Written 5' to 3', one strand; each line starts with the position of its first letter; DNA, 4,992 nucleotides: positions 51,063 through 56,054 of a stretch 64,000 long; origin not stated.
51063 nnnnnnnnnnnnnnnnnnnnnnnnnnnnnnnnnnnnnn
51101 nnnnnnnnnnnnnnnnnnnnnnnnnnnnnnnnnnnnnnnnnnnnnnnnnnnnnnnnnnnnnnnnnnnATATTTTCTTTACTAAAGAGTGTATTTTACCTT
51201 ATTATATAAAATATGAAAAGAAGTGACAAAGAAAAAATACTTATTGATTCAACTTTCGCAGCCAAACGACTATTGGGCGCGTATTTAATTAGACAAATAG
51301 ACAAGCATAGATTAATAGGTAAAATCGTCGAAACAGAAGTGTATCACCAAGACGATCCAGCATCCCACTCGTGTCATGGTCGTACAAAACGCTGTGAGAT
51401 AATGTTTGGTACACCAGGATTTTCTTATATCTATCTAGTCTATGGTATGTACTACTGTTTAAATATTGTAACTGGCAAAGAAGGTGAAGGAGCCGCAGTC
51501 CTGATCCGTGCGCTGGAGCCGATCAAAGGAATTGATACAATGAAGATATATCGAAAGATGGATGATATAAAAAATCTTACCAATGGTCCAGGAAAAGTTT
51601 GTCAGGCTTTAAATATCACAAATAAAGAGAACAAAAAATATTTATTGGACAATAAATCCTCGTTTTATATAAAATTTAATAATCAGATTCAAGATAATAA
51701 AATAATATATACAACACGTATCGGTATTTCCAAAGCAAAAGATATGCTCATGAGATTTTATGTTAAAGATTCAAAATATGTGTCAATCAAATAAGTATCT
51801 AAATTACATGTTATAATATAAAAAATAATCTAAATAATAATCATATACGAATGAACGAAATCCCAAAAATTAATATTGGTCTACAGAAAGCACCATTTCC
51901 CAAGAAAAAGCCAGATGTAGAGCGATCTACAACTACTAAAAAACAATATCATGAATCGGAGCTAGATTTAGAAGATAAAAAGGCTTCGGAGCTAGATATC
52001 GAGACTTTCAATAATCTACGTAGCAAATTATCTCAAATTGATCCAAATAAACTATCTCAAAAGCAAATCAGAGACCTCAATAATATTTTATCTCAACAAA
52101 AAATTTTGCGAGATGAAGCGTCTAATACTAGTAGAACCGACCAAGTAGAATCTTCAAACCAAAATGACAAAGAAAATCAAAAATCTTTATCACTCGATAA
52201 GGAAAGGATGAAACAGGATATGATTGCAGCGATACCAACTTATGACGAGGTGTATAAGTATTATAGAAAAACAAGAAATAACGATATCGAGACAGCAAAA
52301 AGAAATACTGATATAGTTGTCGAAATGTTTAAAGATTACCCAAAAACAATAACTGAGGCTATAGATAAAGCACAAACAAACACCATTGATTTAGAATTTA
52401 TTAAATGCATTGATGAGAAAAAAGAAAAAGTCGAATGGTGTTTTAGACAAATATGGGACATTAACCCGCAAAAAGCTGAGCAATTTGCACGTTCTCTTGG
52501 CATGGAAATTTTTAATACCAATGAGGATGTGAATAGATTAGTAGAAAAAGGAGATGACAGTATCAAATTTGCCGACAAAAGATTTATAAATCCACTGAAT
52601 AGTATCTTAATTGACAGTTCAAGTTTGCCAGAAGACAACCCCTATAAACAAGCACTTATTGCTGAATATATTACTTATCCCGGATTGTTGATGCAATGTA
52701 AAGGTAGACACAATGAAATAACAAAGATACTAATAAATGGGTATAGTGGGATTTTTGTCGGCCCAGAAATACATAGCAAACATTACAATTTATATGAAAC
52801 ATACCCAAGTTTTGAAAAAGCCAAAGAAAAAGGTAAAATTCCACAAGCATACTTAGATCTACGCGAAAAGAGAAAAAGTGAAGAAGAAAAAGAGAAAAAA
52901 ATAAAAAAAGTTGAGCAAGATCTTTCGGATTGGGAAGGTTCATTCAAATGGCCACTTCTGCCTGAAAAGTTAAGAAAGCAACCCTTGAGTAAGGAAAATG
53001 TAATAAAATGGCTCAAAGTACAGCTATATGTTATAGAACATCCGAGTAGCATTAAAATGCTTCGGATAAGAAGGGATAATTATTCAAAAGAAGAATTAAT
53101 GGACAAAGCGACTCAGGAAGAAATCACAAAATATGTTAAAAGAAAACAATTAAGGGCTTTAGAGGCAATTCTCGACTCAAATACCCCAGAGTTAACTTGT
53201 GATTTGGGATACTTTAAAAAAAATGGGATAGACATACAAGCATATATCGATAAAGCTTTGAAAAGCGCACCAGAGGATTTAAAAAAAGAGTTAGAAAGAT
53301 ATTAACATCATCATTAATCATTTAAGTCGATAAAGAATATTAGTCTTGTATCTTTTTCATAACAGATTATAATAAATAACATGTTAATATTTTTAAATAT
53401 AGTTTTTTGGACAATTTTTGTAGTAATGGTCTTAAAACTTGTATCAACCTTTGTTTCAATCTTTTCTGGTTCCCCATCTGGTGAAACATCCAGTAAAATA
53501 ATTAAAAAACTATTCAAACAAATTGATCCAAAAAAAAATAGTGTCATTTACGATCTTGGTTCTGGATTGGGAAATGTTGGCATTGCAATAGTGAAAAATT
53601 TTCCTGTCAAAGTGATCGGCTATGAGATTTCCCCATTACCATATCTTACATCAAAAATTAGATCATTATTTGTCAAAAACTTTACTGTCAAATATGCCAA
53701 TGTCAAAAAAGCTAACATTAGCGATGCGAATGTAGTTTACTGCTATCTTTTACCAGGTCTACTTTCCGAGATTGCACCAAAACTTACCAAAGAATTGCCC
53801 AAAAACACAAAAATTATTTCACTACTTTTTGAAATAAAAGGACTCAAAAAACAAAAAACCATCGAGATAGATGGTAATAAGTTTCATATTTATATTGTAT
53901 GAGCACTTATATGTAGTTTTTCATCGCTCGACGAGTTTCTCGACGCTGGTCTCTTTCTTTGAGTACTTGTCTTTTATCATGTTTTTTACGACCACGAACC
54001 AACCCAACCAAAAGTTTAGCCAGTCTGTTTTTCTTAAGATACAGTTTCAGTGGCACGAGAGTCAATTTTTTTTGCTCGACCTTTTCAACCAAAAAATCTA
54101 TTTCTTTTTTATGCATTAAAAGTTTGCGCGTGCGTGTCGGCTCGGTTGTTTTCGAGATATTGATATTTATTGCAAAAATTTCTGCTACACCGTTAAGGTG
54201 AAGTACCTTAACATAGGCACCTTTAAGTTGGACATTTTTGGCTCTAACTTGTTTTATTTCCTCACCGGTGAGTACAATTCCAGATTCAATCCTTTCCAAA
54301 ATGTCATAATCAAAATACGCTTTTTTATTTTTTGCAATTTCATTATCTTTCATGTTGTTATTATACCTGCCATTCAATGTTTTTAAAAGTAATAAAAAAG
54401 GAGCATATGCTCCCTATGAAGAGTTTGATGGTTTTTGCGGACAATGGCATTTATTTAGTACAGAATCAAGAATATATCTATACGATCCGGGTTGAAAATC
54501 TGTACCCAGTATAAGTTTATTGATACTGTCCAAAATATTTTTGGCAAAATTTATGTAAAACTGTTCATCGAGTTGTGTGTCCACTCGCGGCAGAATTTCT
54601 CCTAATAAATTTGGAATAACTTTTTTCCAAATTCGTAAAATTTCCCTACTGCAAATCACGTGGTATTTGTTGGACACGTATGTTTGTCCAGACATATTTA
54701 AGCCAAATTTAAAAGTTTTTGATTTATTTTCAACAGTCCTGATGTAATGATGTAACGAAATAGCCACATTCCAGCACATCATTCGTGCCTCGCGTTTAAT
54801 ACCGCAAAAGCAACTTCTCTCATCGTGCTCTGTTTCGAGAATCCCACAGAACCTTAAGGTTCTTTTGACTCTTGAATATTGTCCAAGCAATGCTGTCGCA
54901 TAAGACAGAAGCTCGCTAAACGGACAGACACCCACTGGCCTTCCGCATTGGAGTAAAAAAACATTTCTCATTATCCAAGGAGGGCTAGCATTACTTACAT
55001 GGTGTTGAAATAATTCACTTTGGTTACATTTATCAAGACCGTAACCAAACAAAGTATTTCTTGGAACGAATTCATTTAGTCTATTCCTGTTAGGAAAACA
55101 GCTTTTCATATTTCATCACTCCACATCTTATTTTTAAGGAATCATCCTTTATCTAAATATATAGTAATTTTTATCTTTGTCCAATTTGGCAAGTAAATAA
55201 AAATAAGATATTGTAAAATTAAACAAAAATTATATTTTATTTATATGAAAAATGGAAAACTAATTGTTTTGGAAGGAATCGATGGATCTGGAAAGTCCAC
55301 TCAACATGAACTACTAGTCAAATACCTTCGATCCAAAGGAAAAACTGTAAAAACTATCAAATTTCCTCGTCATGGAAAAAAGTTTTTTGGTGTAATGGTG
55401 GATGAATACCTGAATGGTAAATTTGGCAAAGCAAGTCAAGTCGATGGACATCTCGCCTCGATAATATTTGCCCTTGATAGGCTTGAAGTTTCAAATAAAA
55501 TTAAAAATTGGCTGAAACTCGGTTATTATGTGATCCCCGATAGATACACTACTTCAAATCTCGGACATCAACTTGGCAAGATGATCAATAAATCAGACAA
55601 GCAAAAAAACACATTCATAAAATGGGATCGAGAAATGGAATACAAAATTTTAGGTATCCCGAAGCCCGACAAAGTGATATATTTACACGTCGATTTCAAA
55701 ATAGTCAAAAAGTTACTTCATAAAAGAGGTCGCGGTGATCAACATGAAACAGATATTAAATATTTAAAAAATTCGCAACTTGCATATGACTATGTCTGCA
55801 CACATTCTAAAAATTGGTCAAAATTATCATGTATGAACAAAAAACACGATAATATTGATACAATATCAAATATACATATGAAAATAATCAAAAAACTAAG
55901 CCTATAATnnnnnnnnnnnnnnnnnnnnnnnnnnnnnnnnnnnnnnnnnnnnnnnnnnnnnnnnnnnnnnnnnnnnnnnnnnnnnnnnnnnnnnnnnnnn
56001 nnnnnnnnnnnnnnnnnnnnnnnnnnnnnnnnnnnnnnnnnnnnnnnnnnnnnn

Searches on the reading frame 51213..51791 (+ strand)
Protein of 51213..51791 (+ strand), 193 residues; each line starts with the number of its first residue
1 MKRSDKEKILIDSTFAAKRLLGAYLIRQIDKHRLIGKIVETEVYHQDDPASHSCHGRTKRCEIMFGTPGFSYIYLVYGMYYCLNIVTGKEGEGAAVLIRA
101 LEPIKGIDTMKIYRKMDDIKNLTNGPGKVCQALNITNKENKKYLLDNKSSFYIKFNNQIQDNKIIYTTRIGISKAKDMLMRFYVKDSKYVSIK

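Call 71: search_protein_families(library=pfam, proteins=[window:51213-51791:+], max_evalue=0.001)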
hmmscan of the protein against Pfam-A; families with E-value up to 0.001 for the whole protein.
window:51213-51791:+ (193 aa): 1 family
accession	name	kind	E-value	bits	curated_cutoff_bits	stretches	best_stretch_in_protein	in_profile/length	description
PF02245.21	Pur_DNA_glyco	-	7.5e-63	211.6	27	1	14-187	8-180/181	Methylpurine-DNA glycosylase (MPG)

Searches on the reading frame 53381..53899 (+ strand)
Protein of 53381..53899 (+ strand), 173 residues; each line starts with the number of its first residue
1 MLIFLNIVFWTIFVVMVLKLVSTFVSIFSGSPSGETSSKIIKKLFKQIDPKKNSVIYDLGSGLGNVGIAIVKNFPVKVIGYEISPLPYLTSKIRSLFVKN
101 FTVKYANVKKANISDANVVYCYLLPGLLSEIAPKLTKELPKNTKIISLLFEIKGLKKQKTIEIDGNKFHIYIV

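Call 71: search_protein_families(library=pfam, proteins=[window:53381-53899:+], max_evalue=0.001)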
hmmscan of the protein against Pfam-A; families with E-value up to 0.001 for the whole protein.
window:53381-53899:+ (173 aa): 1 family
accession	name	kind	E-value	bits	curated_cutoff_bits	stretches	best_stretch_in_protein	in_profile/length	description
PF08123.19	DOT1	-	3.5e-08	33.7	23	1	28-89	18-80/205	Histone methylation protein DOT1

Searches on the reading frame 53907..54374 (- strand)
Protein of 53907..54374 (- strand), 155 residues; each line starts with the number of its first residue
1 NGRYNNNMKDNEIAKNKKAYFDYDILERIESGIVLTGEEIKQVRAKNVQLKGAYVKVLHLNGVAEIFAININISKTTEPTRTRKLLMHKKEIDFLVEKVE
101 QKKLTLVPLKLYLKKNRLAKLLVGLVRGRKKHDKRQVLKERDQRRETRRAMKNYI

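Call 71: search_protein_families(library=pfam, proteins=[window:53907-54374:-], max_evalue=0.001)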
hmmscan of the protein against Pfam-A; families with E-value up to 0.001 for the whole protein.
window:53907-54374:- (155 aa): 1 family
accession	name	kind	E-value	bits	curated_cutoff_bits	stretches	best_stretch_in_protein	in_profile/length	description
PF01668.23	SmpB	-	4.2e-43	147.1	27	1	13-153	1-143/143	SmpB protein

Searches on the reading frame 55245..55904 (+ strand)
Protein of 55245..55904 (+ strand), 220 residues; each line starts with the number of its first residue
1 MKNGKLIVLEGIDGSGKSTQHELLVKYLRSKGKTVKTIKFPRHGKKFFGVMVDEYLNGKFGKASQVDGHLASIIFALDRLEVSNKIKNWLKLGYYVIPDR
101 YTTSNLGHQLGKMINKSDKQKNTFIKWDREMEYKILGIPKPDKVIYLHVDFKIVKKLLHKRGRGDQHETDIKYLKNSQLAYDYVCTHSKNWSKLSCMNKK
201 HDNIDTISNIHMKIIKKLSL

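Call 71: search_protein_families(library=pfam, proteins=[window:55245-55904:+], max_evalue=0.001)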
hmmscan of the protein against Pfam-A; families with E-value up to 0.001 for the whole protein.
window:55245-55904:+ (220 aa): 3 families
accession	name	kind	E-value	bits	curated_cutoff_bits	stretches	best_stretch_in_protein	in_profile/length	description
PF02223.23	Thymidylate_kin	-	2.3e-23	83.3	27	1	9-192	1-170/185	Thymidylate kinase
PF01712.25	dNK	-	3e-07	30.8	27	1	7-198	1-180/203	Deoxynucleoside kinase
PF13207.12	AAA_17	-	0.00024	21.8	27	0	131-171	92-135/136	AAA domain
